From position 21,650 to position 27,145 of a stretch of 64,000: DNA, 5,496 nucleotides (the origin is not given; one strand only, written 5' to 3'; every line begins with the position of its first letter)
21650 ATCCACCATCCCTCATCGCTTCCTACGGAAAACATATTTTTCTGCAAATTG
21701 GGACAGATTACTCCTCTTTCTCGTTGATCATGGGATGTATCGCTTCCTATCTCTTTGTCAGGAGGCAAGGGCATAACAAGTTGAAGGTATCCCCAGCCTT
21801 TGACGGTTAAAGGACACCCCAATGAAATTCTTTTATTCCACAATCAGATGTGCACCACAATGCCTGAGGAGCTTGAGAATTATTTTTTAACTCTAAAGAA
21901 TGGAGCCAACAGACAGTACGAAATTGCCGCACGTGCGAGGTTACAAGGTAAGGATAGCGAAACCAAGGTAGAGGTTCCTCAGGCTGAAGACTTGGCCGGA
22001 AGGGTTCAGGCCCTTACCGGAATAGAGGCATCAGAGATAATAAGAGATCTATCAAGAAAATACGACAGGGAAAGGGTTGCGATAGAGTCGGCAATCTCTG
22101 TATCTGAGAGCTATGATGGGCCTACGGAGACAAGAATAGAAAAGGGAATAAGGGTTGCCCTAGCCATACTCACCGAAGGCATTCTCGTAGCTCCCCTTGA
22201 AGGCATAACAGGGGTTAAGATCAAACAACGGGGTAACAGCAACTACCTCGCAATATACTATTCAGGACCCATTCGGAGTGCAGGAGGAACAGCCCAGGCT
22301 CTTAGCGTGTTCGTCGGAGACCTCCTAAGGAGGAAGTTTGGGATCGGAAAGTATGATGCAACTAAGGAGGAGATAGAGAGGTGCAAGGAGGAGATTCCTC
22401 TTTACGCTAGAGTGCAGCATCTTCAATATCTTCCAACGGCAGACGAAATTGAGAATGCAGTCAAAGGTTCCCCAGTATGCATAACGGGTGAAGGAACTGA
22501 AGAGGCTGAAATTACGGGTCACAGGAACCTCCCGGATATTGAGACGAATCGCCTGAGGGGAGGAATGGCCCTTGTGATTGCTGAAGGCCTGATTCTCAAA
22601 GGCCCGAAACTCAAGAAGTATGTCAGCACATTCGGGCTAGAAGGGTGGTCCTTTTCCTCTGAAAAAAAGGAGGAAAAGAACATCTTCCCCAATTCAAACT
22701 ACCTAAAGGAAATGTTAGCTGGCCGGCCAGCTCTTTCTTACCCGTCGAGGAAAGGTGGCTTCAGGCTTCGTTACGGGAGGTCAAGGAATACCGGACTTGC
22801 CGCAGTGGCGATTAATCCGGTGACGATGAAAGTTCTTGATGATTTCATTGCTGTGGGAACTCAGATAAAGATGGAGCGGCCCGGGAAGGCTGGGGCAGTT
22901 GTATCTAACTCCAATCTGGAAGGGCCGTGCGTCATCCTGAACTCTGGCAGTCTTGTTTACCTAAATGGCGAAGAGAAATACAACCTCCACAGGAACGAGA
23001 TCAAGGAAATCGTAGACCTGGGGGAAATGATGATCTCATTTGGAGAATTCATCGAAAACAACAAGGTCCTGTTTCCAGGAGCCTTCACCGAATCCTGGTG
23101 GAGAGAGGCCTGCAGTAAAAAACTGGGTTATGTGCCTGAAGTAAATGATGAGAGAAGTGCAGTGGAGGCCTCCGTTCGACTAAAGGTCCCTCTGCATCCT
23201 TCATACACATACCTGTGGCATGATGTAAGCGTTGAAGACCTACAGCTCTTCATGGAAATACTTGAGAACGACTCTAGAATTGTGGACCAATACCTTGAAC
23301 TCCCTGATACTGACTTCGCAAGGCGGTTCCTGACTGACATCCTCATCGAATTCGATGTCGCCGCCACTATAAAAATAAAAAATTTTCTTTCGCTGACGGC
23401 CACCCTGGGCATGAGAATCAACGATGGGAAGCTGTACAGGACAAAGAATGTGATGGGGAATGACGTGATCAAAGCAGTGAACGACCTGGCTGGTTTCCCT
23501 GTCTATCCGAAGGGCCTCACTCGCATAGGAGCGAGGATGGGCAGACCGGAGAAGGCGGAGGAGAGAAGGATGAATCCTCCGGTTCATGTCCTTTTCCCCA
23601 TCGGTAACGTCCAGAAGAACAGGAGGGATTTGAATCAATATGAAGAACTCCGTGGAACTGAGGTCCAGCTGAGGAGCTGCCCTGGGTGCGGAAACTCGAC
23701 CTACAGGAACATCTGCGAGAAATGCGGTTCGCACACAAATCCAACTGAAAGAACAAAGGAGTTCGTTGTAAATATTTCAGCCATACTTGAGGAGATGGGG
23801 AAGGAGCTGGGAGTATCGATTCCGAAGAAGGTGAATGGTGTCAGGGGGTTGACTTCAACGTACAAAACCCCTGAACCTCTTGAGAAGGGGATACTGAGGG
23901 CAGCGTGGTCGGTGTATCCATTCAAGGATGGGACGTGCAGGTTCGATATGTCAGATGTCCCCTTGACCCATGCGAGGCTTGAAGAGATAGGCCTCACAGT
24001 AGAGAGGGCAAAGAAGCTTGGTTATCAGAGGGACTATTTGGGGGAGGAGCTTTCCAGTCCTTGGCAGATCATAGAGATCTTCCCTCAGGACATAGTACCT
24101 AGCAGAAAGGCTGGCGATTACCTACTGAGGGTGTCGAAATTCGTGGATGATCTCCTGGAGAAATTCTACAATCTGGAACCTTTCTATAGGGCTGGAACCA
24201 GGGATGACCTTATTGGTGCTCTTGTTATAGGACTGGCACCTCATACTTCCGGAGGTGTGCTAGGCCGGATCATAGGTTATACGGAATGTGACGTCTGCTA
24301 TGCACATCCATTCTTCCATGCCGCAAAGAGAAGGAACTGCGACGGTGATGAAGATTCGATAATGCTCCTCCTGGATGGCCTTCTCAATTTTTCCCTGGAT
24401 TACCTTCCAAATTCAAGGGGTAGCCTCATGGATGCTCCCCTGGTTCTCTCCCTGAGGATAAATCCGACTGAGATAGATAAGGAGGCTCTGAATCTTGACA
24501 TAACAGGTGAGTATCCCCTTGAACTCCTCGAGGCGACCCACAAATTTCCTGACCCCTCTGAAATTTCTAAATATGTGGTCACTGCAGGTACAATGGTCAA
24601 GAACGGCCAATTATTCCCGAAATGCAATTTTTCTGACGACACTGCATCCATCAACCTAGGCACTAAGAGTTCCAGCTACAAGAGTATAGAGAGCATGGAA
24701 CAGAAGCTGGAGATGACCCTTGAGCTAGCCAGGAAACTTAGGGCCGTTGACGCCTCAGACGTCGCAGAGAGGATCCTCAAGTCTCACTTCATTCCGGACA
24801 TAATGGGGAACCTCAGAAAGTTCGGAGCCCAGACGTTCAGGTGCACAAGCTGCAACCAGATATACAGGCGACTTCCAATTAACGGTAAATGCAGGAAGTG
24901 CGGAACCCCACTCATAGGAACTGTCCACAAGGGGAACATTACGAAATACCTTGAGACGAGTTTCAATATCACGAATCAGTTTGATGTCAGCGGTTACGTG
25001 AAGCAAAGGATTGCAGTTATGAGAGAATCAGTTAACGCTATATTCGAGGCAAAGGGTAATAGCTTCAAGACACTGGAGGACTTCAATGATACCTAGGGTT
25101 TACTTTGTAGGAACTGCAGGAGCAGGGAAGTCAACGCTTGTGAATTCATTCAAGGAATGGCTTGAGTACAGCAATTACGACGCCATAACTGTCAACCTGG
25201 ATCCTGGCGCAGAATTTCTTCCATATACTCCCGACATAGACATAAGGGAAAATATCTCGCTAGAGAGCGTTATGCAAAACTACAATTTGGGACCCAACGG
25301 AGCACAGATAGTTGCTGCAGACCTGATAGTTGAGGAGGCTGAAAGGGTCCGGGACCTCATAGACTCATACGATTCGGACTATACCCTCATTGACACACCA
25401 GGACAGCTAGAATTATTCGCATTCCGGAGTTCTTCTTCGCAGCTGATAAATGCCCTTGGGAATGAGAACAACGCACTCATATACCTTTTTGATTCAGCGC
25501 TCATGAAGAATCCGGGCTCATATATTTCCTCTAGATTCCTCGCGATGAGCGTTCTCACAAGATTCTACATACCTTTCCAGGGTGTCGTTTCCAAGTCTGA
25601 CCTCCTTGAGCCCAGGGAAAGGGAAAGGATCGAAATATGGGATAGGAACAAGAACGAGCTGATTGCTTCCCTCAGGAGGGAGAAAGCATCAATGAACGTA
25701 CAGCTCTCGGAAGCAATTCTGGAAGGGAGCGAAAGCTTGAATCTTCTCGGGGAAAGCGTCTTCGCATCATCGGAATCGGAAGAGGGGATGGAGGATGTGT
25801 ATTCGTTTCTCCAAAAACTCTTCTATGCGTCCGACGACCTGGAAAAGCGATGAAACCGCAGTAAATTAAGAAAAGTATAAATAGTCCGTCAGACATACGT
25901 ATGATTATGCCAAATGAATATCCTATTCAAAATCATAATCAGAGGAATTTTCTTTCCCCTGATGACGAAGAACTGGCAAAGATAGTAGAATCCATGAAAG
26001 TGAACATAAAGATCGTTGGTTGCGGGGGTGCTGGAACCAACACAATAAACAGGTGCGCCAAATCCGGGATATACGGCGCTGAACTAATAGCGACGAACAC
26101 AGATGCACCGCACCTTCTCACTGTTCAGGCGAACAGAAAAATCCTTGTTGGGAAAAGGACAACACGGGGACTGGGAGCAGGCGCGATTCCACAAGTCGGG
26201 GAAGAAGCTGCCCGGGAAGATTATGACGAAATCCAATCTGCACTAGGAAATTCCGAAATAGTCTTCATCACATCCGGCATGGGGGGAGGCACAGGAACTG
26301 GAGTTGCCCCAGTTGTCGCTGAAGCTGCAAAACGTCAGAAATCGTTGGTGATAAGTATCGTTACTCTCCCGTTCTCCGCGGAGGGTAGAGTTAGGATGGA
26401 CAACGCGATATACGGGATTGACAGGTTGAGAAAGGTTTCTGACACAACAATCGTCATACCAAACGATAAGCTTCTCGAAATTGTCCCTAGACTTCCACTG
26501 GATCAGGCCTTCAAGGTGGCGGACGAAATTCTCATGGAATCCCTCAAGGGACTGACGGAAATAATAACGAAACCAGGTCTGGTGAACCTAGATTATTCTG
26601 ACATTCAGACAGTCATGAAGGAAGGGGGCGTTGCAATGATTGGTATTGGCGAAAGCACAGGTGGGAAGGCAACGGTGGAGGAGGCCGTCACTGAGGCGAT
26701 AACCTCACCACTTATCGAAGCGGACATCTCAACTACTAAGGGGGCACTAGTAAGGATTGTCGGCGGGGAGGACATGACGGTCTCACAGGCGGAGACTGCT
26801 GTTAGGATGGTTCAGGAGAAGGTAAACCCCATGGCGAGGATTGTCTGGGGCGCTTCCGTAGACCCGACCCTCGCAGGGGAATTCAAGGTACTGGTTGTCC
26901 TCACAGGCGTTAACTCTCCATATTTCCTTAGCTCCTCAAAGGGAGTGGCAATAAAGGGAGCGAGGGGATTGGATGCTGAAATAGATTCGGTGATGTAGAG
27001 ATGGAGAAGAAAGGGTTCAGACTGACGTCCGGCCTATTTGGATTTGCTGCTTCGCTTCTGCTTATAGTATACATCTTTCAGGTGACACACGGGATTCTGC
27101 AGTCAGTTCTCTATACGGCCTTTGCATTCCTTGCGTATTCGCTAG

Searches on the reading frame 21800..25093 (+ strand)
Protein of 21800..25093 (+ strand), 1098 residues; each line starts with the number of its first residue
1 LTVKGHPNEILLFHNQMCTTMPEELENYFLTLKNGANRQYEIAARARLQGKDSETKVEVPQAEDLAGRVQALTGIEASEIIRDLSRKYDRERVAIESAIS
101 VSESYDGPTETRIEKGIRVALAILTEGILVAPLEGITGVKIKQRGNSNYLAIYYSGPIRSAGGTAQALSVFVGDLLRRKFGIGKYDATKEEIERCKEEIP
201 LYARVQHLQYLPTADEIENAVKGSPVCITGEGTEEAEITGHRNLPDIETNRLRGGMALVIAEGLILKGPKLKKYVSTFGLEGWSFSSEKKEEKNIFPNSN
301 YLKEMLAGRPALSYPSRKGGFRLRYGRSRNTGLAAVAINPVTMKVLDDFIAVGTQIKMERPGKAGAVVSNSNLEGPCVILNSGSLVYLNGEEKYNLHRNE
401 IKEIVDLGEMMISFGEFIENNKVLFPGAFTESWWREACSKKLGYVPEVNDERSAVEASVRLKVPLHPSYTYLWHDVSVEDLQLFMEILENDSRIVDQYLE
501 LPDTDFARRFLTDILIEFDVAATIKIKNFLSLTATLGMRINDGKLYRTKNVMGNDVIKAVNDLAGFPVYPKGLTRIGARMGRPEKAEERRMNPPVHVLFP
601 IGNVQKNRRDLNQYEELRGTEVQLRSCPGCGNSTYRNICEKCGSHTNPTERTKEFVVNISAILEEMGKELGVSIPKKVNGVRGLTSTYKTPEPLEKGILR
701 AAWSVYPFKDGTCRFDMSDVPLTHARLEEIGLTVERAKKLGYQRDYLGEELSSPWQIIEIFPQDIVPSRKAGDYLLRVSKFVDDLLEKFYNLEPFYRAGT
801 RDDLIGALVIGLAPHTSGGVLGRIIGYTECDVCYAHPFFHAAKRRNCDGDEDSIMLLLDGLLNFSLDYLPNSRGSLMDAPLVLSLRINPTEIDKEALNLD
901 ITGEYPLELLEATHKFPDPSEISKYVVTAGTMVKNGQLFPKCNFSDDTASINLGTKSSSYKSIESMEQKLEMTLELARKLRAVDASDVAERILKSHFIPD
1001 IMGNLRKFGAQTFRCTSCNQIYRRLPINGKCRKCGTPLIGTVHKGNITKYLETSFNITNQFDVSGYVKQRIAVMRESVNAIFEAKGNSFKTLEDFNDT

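Call 64: search_protein_families(library=pfam, proteins=[window:21800-25093:+], max_evalue=0.00001)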
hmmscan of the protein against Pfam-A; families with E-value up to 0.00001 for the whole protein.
window:21800-25093:+ (1098 aa): 3 families
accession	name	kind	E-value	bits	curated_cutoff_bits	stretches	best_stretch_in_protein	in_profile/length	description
PF24846.1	PolC_DP2_cat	-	1.8e-128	428.1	24.3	1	675-969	5-299/299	DNA polymerase II large subunit DP2, catalytic domain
PF24844.1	PolC_DP2_central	-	1.4e-122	409.6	24.3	1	289-659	2-370/372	DNA polymerase II large subunit DP2, central domain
PF03833.19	PolC_DP2_N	-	3.6e-97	325.2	24.3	1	27-288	1-267/271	DNA polymerase II large subunit DP2, N-terminal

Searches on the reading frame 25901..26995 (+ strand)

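Call 64: search_protein_families(library=pfam, proteins=[window:25901-26995:+], max_evalue=0.00001)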
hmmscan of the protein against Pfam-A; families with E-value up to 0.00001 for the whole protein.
window:25901-26995:+ (365 aa): 2 families
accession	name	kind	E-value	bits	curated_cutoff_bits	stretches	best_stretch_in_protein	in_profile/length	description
PF00091.31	Tubulin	-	2e-47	162.4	33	1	35-195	1-189/190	Tubulin/FtsZ family, GTPase domain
PF12327.13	FtsZ_C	-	8.9e-27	93.7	27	1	243-337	1-94/95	FtsZ family, C-terminal domain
